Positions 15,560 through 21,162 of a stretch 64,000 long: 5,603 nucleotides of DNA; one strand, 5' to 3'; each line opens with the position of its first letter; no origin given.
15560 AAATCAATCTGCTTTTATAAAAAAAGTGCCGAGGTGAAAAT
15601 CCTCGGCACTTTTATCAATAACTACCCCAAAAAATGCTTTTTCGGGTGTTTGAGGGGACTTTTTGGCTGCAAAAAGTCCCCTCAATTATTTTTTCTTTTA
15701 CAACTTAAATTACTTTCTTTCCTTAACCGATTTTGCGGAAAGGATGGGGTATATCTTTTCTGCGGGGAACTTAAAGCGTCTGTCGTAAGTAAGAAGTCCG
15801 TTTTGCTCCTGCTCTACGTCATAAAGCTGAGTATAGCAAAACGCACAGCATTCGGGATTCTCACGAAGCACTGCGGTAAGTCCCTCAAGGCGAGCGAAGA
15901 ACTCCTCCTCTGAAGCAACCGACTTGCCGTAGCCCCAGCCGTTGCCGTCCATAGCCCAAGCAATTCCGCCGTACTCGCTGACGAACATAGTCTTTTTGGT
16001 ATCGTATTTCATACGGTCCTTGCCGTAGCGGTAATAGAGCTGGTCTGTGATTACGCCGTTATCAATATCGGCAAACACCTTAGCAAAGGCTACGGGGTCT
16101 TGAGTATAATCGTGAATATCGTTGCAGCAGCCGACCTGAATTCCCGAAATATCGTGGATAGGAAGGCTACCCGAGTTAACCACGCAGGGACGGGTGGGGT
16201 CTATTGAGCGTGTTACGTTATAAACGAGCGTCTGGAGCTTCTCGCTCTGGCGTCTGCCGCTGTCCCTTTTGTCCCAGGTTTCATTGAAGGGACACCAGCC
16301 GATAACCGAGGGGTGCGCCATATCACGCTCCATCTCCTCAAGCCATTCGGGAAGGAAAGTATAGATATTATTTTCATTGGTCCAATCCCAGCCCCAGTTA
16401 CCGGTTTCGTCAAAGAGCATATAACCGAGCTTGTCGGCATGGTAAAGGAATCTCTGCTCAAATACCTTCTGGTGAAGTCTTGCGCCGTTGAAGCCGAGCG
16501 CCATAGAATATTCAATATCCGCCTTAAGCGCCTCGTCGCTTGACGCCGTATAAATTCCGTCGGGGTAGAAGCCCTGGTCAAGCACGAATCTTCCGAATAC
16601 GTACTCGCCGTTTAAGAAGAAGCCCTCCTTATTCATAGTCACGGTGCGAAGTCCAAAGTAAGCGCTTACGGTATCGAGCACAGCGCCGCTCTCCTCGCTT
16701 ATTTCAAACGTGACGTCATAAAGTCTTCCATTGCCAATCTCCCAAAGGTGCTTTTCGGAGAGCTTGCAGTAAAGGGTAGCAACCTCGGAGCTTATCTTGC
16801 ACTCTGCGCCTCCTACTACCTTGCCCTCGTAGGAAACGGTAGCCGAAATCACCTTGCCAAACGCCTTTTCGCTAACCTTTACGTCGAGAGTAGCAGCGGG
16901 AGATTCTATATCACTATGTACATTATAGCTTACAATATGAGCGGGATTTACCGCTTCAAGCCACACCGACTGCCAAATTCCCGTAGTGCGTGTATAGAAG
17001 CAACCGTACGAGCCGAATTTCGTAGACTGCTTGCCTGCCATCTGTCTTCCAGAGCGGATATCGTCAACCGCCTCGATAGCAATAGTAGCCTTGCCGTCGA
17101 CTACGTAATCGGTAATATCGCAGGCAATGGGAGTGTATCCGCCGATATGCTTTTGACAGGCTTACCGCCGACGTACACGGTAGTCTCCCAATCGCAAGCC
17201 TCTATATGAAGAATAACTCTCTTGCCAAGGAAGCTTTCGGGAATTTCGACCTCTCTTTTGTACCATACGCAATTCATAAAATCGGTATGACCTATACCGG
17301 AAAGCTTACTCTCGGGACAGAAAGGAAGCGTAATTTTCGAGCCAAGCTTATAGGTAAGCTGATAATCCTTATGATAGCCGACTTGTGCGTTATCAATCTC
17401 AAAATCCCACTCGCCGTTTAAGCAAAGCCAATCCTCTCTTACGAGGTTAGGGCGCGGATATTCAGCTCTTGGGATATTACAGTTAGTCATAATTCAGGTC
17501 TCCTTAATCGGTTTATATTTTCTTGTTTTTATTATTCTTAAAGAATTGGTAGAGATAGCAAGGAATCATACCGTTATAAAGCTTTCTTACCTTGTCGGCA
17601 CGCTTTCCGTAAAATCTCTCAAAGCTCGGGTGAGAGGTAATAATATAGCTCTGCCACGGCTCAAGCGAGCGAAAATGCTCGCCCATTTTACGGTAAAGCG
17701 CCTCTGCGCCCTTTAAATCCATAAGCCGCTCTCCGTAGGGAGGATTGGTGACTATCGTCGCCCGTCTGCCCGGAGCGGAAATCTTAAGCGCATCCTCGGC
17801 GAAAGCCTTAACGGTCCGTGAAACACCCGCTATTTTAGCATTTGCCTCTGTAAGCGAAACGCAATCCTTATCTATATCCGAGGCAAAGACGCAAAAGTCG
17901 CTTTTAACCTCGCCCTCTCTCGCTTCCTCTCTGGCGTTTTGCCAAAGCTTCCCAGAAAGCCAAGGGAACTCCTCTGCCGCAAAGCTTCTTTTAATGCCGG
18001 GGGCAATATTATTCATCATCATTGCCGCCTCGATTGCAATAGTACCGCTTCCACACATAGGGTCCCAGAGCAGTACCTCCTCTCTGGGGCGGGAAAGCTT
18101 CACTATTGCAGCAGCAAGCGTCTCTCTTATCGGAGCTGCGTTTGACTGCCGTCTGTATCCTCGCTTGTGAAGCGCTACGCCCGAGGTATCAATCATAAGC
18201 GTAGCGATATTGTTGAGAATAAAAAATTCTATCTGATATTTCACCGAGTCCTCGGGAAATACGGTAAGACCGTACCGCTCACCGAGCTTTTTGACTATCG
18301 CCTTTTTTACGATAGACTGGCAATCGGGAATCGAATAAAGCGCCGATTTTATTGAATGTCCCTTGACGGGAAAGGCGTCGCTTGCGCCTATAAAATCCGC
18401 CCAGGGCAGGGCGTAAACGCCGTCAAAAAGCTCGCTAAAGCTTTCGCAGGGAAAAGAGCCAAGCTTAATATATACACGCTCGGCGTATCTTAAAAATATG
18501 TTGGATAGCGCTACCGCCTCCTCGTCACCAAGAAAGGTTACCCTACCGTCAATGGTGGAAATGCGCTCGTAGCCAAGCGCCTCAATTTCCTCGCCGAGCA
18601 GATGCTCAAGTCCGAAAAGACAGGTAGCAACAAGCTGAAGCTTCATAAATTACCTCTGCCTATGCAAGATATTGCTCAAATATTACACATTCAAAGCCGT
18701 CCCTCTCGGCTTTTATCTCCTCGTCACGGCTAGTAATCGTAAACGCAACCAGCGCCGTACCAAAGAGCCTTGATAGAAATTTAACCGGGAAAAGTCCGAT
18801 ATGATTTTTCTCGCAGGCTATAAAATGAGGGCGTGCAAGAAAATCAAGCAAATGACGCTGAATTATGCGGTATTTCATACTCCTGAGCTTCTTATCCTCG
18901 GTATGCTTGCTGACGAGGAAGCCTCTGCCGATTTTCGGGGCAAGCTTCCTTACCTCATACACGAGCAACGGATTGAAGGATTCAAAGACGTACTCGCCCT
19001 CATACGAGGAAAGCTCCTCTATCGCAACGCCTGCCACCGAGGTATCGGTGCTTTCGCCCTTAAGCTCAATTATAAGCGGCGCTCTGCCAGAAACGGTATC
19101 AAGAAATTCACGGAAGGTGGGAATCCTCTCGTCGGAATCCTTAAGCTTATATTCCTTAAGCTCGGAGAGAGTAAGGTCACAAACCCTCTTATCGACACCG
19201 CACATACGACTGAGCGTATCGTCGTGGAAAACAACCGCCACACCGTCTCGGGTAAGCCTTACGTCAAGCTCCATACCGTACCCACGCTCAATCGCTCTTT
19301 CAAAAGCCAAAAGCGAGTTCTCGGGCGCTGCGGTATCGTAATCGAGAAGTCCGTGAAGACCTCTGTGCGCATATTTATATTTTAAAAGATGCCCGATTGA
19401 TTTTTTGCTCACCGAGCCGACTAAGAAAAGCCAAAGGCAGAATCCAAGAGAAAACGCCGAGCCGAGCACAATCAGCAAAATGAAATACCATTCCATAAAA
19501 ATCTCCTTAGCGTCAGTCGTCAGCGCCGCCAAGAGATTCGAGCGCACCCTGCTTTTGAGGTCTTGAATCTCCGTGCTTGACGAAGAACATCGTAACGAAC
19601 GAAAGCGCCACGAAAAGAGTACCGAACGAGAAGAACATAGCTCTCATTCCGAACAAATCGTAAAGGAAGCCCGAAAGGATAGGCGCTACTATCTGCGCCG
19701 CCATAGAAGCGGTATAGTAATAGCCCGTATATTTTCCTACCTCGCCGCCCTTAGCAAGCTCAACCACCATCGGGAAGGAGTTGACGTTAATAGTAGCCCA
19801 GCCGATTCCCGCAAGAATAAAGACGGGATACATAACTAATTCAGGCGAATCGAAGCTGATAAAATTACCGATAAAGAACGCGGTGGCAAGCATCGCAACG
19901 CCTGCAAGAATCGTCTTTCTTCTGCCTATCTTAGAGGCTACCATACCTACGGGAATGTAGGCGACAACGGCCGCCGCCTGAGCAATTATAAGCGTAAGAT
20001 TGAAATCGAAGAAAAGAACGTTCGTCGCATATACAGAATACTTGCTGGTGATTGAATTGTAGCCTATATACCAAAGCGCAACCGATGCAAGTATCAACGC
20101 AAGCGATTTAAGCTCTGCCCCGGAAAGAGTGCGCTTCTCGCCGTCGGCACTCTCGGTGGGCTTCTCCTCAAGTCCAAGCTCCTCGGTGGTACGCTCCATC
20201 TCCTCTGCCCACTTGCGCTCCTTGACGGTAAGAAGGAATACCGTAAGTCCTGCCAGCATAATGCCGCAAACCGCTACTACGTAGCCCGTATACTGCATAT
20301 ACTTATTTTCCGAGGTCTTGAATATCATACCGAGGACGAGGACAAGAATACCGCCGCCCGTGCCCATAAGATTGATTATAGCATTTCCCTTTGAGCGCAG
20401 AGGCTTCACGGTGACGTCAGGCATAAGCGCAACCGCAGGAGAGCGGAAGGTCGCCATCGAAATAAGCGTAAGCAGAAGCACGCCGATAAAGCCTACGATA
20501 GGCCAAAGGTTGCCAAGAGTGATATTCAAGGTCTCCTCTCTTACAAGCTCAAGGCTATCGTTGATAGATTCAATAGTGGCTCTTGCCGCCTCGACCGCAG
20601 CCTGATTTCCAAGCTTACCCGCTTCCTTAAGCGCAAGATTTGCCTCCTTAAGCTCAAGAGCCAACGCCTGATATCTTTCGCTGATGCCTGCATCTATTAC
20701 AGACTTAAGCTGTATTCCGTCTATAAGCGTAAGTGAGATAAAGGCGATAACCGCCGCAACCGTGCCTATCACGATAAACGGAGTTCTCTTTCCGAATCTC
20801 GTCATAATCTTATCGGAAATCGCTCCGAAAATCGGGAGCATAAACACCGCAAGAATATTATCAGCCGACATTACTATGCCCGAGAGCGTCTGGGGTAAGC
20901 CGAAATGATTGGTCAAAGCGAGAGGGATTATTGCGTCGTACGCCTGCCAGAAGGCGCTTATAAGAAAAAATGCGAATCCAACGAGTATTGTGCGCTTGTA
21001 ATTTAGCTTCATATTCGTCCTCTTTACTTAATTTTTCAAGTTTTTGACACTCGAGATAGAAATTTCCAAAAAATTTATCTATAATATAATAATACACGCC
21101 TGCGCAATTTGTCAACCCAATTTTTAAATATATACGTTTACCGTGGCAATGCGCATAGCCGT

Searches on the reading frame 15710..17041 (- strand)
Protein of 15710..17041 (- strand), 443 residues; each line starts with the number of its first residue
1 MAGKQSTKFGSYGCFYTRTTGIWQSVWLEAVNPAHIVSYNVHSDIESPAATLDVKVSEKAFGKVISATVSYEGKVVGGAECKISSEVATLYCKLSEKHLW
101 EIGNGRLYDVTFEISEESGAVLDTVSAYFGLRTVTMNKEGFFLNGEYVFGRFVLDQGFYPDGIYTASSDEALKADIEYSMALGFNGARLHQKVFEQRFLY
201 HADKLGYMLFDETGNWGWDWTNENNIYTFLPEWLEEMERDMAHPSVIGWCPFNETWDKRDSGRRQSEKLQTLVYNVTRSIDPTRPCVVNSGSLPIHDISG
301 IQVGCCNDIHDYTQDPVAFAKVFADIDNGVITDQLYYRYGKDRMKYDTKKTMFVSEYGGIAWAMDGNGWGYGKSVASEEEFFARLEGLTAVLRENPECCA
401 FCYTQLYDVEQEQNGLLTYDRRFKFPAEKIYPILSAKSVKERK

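Call 86: search_protein_families(library=pfam, proteins=[window:15710-17041:-], max_evalue=0.00001)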
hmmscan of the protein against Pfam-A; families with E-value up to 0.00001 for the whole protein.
window:15710-17041:- (443 aa): 2 families
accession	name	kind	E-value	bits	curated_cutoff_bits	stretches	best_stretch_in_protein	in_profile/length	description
PF00703.27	Glyco_hydro_2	-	2.9e-10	41.3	23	1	34-132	1-109/109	Glycosyl hydrolases family 2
PF02836.23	Glyco_hydro_2_C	-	6.2e-06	26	21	0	170-304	36-164/302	Glycosyl hydrolases family 2, TIM barrel domain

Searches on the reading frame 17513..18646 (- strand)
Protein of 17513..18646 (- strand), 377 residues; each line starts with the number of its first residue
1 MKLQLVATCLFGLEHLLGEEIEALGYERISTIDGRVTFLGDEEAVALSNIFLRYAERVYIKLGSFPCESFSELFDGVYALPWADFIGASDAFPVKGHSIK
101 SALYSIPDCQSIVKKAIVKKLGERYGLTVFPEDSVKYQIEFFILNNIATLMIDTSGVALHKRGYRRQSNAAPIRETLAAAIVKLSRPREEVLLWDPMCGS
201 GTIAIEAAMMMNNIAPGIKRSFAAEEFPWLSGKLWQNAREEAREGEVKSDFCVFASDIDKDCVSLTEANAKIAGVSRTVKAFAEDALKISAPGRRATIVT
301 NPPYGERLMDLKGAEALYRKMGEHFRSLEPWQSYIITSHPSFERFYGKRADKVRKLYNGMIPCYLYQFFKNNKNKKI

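Call 87: search_protein_families(library=pfam, proteins=[window:17513-18646:-], max_evalue=0.00001)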
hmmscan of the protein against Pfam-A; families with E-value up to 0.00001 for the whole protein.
window:17513-18646:- (377 aa): 3 families
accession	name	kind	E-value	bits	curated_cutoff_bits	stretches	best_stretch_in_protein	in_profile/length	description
PF01170.24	UPF0020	-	4.3e-48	164.1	22.3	1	162-365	1-195/197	RMKL-like, methyltransferase domain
PF22020.1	RlmL_1st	-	4.2e-20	71.9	27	1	4-59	1-55/55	RlmL ferredoxin-like domain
PF02926.22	THUMP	-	3e-11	44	20.6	1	68-153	2-84/84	THUMP domain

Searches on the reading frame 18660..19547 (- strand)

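Call 87: search_protein_families(library=pfam, proteins=[window:18660-19547:-], max_evalue=0.00001)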
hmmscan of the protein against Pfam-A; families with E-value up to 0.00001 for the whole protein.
window:18660-19547:- (295 aa): 1 family
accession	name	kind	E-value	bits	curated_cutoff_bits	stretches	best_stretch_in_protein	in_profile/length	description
PF03009.23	GDPD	-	6.4e-26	92.4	23.6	1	61-221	1-176/244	Glycerophosphoryl diester phosphodiesterase family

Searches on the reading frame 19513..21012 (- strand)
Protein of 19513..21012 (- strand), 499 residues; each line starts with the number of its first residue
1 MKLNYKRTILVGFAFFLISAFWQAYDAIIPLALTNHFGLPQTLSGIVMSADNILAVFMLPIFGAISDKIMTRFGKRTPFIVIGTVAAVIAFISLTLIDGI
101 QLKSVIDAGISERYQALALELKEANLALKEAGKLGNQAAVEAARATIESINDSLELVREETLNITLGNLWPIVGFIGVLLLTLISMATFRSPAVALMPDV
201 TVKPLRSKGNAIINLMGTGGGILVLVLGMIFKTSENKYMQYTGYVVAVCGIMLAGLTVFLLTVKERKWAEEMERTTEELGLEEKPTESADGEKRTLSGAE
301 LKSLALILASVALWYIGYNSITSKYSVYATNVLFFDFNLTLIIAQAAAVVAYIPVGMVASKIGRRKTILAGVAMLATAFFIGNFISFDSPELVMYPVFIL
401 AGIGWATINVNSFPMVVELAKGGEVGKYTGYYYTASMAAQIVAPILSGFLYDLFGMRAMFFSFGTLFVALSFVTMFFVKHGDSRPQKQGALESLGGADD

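Call 87: search_protein_families(library=pfam, proteins=[window:19513-21012:-], max_evalue=0.00001)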
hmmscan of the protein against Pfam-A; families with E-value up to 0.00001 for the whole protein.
window:19513-21012:- (499 aa): 3 families
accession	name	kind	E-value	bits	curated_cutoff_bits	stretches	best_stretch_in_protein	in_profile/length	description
PF07690.21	MFS_1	-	4.9e-35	121.5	33.4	3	338-487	35-183/347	Major Facilitator Superfamily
PF12832.13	MFS_1_like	-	1.4e-16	61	25.2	1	36-329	28-239/373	MFS_1 like family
PF13347.12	MFS_2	-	1.8e-14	53.5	27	2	17-94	8-85/427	MFS/sugar transport protein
